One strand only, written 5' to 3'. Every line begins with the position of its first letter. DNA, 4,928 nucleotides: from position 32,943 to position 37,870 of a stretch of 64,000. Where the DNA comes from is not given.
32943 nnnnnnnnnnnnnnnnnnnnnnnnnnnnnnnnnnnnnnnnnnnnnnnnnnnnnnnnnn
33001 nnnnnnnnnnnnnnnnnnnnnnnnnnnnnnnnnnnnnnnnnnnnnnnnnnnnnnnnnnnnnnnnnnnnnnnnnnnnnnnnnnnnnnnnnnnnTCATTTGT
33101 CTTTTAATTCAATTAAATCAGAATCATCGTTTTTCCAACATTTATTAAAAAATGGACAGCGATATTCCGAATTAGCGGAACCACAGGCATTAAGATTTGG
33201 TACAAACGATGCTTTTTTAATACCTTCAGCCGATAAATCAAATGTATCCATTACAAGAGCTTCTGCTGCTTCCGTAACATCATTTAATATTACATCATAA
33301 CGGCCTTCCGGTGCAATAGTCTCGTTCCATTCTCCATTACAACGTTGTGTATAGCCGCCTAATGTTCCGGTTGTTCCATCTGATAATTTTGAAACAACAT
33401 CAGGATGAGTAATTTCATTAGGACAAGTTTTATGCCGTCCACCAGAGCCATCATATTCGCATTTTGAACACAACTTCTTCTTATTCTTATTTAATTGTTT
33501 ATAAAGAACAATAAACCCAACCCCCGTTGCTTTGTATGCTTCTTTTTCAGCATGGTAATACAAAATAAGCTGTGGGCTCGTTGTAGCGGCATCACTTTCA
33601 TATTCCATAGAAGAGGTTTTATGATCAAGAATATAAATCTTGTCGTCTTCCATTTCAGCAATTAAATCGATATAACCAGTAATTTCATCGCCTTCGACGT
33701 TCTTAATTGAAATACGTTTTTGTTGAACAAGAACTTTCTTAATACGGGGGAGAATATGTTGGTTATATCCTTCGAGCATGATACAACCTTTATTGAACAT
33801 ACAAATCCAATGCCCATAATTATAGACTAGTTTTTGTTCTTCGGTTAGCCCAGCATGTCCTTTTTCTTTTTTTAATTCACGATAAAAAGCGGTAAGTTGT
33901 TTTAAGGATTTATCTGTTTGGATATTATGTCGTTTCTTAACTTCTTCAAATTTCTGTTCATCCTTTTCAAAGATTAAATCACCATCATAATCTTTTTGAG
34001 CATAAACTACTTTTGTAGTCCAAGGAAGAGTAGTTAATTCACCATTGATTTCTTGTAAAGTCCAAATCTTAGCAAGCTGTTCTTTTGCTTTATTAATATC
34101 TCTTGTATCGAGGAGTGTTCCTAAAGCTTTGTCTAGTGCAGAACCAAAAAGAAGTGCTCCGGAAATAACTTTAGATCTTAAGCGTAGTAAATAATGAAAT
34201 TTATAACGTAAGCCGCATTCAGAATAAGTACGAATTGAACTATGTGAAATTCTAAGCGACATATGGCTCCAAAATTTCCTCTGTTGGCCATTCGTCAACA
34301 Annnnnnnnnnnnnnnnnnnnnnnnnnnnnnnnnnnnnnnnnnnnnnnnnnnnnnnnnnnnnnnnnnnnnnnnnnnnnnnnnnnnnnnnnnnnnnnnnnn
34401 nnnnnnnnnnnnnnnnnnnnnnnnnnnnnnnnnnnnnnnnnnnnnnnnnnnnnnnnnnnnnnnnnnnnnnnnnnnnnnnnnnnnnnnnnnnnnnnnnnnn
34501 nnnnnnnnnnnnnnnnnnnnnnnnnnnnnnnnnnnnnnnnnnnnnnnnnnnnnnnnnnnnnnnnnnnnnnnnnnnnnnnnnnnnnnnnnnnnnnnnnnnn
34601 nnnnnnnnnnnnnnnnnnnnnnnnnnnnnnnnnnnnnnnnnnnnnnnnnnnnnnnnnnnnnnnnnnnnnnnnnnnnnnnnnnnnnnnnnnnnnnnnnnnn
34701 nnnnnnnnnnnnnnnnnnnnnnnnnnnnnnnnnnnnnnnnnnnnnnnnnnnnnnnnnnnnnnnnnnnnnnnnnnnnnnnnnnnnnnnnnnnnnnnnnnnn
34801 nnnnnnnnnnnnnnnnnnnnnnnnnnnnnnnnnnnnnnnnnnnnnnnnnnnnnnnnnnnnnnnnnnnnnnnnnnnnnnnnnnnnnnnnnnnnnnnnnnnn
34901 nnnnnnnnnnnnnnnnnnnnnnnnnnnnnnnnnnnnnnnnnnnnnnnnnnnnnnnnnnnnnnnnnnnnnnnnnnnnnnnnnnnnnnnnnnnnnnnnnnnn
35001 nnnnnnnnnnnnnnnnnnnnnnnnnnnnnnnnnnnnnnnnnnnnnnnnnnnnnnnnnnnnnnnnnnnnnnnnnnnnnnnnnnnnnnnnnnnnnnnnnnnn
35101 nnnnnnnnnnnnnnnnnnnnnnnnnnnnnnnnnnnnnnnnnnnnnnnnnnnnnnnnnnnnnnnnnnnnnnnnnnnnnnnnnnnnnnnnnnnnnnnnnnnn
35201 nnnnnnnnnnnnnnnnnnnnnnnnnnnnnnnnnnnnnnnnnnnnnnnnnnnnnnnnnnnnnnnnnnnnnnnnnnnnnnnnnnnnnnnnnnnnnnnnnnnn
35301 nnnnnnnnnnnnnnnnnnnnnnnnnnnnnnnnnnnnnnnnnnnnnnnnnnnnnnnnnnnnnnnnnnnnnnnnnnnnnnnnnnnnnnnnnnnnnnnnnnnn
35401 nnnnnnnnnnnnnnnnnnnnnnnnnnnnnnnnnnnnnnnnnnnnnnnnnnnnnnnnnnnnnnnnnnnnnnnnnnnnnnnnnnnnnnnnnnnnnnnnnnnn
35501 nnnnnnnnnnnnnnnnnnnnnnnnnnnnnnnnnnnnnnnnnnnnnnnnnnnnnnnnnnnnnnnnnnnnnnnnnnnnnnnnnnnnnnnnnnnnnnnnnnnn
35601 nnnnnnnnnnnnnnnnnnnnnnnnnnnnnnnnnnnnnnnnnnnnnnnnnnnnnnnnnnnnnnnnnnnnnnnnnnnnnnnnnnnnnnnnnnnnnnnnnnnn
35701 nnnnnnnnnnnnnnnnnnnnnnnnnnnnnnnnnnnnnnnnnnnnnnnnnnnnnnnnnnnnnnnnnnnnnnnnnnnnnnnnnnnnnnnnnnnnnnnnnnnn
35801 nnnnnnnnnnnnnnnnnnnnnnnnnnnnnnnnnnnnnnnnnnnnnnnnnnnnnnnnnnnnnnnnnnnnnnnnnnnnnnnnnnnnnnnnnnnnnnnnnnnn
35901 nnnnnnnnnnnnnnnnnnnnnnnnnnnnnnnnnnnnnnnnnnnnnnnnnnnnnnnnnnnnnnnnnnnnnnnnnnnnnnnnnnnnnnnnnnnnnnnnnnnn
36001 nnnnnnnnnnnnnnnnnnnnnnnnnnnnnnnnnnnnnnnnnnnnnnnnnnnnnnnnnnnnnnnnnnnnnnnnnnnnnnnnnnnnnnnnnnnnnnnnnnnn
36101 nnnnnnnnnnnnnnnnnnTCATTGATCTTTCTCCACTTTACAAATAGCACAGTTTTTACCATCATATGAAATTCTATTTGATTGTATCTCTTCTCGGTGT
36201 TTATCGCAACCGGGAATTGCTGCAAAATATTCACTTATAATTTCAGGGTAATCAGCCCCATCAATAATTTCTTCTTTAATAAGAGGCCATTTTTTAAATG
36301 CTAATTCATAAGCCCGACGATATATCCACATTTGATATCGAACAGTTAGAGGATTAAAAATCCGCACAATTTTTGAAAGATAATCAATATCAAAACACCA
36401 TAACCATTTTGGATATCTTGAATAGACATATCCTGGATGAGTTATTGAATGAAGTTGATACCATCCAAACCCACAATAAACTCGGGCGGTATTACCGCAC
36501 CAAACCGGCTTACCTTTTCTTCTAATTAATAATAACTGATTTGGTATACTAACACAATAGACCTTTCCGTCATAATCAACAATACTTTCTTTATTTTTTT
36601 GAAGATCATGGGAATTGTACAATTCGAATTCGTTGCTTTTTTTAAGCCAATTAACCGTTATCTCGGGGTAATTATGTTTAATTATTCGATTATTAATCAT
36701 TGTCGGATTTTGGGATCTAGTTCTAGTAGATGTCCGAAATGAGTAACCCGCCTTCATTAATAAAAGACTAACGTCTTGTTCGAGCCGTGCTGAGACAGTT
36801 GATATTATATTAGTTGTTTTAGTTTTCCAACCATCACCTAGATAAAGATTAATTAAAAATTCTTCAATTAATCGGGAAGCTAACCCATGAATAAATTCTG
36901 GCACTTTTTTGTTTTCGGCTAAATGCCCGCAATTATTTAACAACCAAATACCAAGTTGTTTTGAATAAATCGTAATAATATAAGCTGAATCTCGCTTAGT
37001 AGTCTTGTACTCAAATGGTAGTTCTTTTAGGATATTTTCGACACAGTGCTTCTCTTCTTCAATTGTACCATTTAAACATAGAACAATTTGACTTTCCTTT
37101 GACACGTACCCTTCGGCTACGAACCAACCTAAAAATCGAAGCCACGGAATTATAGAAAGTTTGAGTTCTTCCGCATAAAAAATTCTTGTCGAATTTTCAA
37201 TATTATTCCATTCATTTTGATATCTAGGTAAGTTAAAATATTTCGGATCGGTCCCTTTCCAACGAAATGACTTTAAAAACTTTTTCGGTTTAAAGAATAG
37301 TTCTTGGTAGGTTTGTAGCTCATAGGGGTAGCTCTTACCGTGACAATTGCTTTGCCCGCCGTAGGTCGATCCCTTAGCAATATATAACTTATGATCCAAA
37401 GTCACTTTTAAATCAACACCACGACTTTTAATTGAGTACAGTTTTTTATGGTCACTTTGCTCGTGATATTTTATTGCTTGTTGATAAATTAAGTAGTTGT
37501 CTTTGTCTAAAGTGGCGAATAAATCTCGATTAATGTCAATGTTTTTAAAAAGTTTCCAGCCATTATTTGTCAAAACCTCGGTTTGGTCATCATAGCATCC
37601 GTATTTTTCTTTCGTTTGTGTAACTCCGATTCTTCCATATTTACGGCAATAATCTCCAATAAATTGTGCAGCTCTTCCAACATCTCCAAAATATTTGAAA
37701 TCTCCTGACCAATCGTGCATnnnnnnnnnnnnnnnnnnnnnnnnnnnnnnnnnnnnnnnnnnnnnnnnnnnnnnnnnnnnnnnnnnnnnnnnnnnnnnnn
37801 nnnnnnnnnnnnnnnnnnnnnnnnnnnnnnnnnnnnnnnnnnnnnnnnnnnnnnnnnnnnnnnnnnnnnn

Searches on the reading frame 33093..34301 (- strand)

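Call 11: search_protein_families(library=phrogs, max_evalue=0.001, proteins=[window:33093-34301:-])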
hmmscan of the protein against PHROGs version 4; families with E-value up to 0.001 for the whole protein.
window:33093-34301:- (402 aa): 4 families
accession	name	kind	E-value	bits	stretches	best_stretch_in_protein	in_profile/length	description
phrog_1218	-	DNA, RNA and nucleotide metabolism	7.7e-12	46.1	1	15-260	7-193/364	exonuclease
phrog_69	-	DNA, RNA and nucleotide metabolism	3.6e-08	33.8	1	16-260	88-255/501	exonuclease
phrog_466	-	DNA, RNA and nucleotide metabolism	5.5e-05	23.6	1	206-253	272-319/446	exonuclease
phrog_8097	-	DNA, RNA and nucleotide metabolism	0.00012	21.9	0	182-275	79-170/598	exonuclease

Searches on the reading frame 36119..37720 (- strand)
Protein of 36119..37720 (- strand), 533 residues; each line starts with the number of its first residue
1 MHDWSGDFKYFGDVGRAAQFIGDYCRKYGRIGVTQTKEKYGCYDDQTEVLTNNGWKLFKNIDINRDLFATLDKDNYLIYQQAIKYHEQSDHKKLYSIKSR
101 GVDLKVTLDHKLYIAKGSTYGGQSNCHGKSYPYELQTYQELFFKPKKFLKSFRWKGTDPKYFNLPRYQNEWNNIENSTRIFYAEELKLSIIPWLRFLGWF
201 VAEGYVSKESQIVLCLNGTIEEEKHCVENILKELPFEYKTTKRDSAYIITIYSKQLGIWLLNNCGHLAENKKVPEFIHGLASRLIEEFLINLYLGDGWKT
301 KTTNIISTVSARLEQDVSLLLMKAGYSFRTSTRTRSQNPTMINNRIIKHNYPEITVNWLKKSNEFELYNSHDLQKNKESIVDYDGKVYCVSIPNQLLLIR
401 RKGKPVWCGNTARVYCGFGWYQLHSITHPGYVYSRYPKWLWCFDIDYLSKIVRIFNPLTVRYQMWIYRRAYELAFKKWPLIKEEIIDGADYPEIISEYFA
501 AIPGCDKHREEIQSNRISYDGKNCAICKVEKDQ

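Call 11: search_protein_families(library=phrogs, max_evalue=0.001, proteins=[window:36119-37720:-])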
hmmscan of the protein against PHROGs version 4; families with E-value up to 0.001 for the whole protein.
window:36119-37720:- (533 aa): 3 families
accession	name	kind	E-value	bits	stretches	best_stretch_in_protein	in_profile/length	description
phrog_12229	-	DNA, RNA and nucleotide metabolism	1.1e-09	38.3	1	380-413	441-474/577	ribonucleotide reductase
phrog_85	-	DNA, RNA and nucleotide metabolism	2.6e-08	33.9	1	37-124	84-170/866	thymidylate synthase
phrog_32482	-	other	0.00014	21.6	0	378-416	373-411/589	PhoH-like phosphate starvation-inducible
